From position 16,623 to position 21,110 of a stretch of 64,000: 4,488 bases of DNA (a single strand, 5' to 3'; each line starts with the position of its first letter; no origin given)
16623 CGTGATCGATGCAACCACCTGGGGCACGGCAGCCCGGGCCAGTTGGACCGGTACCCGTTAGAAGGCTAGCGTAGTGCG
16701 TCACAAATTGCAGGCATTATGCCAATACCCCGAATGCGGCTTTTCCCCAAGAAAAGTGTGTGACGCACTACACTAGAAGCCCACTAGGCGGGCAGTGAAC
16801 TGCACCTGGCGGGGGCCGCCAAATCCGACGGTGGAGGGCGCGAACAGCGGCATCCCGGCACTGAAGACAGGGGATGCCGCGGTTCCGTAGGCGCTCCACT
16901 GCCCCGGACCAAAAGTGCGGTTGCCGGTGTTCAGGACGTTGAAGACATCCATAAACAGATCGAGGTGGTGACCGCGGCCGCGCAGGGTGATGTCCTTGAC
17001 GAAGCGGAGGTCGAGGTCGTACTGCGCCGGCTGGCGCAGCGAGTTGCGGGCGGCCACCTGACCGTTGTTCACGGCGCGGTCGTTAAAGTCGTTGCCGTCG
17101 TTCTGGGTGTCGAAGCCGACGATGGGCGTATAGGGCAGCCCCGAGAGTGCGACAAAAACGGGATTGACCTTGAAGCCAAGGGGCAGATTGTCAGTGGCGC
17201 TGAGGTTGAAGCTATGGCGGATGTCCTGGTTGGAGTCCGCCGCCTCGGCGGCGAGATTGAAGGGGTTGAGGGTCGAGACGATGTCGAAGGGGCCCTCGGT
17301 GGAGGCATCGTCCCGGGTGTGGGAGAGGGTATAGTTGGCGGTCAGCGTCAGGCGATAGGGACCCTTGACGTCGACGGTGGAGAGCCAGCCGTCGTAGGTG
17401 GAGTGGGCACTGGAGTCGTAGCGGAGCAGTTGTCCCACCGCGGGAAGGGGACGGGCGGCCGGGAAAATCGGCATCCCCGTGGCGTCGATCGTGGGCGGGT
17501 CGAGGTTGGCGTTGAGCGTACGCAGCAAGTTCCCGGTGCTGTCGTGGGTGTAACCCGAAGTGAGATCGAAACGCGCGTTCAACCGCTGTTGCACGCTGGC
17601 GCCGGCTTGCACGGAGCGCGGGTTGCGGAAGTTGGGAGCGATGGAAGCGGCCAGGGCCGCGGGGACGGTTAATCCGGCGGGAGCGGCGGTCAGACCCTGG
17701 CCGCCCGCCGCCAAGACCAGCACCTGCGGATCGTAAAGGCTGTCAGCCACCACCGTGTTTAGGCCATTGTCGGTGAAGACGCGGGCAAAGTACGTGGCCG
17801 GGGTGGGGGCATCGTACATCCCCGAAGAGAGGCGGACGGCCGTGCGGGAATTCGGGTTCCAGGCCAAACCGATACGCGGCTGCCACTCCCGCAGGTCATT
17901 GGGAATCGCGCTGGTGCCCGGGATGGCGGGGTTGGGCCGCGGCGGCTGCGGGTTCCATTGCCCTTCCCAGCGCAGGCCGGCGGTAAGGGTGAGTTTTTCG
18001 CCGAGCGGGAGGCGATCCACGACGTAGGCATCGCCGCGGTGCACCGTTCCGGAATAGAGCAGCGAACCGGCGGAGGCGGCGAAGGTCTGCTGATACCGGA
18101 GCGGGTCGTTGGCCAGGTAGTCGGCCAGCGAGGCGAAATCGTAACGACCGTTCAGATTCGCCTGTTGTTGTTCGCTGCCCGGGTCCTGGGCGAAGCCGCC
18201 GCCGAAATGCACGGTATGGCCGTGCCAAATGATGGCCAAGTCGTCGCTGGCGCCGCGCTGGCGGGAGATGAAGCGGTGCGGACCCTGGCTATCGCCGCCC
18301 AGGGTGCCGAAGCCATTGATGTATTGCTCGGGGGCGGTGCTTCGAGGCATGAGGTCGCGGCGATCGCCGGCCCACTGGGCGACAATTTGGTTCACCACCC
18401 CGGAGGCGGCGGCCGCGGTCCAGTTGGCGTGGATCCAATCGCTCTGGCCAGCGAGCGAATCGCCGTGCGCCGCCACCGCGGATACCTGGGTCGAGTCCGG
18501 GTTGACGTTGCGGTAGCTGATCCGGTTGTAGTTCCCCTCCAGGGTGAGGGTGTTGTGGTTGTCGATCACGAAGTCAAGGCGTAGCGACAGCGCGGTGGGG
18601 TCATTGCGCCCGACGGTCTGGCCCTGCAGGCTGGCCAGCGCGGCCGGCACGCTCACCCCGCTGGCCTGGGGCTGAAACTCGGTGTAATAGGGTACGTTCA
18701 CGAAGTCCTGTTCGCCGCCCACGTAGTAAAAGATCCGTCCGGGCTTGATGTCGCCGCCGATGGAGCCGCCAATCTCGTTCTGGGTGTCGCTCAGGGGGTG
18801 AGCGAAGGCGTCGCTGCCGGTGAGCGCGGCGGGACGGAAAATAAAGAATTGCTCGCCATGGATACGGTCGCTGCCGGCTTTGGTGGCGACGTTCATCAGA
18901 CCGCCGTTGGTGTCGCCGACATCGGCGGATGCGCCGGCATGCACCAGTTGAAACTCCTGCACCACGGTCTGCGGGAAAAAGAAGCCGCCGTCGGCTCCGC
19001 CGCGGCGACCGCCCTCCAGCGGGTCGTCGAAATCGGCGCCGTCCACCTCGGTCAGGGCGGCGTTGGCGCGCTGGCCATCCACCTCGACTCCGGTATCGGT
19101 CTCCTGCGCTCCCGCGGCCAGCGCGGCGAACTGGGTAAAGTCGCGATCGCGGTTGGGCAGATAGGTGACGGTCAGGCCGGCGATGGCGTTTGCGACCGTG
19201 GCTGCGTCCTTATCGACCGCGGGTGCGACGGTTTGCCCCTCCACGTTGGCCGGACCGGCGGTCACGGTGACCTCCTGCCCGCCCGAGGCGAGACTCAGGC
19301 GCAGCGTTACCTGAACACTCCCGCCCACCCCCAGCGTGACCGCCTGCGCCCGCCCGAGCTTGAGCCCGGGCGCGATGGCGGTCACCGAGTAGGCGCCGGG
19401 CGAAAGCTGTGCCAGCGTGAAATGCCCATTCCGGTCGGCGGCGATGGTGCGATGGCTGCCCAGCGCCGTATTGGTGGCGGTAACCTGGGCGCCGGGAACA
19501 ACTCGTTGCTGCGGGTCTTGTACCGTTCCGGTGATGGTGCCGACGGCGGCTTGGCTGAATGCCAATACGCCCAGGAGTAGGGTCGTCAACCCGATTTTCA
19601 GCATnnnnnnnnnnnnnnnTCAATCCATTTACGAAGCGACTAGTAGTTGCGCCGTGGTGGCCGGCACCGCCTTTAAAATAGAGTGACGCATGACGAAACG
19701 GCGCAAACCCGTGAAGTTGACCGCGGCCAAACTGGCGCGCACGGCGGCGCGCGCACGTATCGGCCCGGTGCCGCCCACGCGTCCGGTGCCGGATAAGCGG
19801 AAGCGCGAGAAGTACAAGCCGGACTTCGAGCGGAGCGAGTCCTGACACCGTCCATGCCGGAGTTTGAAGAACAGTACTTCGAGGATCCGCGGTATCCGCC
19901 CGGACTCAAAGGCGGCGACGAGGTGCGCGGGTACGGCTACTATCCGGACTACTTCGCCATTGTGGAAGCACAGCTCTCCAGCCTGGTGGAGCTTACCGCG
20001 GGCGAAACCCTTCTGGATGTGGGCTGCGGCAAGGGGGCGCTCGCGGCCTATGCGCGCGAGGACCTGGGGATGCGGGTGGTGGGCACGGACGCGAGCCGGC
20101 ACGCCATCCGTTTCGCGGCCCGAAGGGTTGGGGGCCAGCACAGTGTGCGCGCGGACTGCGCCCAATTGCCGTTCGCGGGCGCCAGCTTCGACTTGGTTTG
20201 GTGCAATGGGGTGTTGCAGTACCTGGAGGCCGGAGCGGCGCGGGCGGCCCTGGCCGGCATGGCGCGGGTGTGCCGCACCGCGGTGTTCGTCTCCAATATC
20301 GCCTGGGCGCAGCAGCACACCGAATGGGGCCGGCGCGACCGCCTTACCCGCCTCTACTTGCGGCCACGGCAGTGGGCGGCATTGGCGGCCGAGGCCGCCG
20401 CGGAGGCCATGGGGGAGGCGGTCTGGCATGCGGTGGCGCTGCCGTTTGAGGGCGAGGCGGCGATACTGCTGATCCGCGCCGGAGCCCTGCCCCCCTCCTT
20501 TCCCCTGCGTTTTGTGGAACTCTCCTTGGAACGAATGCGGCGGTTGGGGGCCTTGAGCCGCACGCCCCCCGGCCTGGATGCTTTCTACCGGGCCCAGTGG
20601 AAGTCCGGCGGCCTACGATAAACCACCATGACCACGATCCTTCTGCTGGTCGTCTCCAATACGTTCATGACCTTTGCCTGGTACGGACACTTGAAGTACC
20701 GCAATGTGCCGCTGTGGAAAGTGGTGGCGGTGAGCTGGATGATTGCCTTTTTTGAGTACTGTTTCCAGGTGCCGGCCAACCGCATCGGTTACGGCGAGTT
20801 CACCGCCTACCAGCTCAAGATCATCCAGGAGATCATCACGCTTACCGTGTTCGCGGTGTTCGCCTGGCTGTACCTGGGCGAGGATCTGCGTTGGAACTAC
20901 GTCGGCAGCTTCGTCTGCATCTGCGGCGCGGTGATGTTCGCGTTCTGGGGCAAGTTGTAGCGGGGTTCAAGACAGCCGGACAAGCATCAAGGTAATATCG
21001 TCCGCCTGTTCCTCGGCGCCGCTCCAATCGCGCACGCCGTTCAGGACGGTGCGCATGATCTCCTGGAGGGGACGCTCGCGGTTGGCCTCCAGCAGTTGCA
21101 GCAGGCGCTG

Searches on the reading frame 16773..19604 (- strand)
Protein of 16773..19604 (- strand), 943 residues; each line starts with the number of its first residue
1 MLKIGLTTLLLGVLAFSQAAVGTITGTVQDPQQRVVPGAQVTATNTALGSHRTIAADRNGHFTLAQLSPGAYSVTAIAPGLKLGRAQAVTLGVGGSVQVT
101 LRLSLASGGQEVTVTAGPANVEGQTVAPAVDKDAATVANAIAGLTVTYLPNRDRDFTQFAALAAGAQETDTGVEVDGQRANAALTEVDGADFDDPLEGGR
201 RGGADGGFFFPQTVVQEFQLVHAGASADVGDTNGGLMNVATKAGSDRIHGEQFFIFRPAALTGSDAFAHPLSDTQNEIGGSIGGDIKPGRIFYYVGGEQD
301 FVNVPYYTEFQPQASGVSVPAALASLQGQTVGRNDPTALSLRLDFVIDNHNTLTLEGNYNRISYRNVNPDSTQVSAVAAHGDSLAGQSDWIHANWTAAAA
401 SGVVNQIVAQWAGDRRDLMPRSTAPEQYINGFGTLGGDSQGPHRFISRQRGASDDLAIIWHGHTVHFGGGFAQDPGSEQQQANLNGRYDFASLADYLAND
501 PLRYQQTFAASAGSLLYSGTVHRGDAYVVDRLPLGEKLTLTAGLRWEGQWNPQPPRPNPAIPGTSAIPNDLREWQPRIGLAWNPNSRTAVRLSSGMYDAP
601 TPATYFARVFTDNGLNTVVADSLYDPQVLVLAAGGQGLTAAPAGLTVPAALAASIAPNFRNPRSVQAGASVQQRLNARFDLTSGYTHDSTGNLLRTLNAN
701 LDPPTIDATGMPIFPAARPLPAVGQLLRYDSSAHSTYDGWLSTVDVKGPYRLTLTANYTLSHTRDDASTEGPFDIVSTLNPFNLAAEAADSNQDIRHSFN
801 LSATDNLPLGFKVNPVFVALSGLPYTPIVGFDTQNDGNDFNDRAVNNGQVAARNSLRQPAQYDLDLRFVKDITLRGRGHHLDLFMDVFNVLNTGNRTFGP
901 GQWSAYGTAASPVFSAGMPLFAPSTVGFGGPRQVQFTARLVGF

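Call 14: search_protein_families(library=pfam, proteins=[window:16773-19604:-])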
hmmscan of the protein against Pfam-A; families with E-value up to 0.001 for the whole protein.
window:16773-19604:- (943 aa): 4 families
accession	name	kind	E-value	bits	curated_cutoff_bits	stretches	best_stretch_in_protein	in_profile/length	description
PF25183.1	OMP_b-brl_4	-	6.9e-53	180.7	30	3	325-846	143-733/838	Outer membrane beta barrel domain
PF13620.12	CarboxypepD_reg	-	1.2e-17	64.5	32.3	1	23-103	1-81/82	Carboxypeptidase regulatory-like domain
PF17210.9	SdrD_B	-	7.2e-05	23.4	29.7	1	28-79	16-67/112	SdrD B-like domain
PF13715.12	CarbopepD_reg_2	-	0.00038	20.8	32.2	1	24-100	1-73/88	CarboxypepD_reg-like domain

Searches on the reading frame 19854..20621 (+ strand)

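Call 44: search_protein_families(library=pfam, proteins=[window:19854-20621:+], max_evalue=0.01)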
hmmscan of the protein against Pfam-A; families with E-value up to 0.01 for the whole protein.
window:19854-20621:+ (255 aa): 13 families
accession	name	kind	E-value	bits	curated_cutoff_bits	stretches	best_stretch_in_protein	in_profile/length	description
PF13649.12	Methyltransf_25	-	1e-17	65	27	1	54-141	2-94/97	Methyltransferase domain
PF08241.18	Methyltransf_11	-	1.1e-17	64.8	21.2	1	54-141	1-88/95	Methyltransferase domain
PF08242.18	Methyltransf_12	-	1.3e-13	52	30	1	54-141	1-93/98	Methyltransferase domain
PF13847.12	Methyltransf_31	-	1.8e-10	41.1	27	1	48-141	2-102/145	Methyltransferase domain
PF13489.12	Methyltransf_23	-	1.3e-07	31.9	27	1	47-139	20-107/164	Methyltransferase domain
PF02353.26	CMAS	-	3.4e-06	27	27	1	45-94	58-107/273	Mycolic acid cyclopropane synthetase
PF07021.18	MetW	-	9.6e-06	25.8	21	1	48-144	12-106/193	Methionine biosynthesis protein MetW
PF03141.22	Methyltransf_29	-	5.5e-05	22.4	23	1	47-143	115-212/506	Putative S-adenosyl-L-methionine-dependent methyltransferase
PF05175.20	MTS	-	0.00017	21.7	23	1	49-94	31-77/170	Methyltransferase small domain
PF13679.12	Methyltransf_32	-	0.0013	19.1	27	1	34-90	10-71/143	Methyltransferase domain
PF06325.19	PrmA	-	0.0014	18.7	22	1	48-92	160-204/296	Ribosomal protein L11 methyltransferase (PrmA)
PF24675.1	NpmA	-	0.0073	16.1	60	0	38-92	13-67/214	16S rRNA (adenine(1408)-N(1))-methyltransferase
PF01135.25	PCMT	-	0.0077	16.5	20.3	0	38-93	62-119/210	Protein-L-isoaspartate(D-aspartate) O-methyltransferase (PCMT)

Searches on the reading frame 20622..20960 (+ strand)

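Call 44: search_protein_families(library=pfam, proteins=[window:20622-20960:+], max_evalue=0.01)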
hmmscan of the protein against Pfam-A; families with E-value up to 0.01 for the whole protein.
window:20622-20960:+ (112 aa): 1 family
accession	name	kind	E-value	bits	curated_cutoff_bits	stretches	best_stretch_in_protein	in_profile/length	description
PF04342.18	DMT_6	-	1e-46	157.9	25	1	5-108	1-104/104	Putative member of DMT superfamily (DUF486)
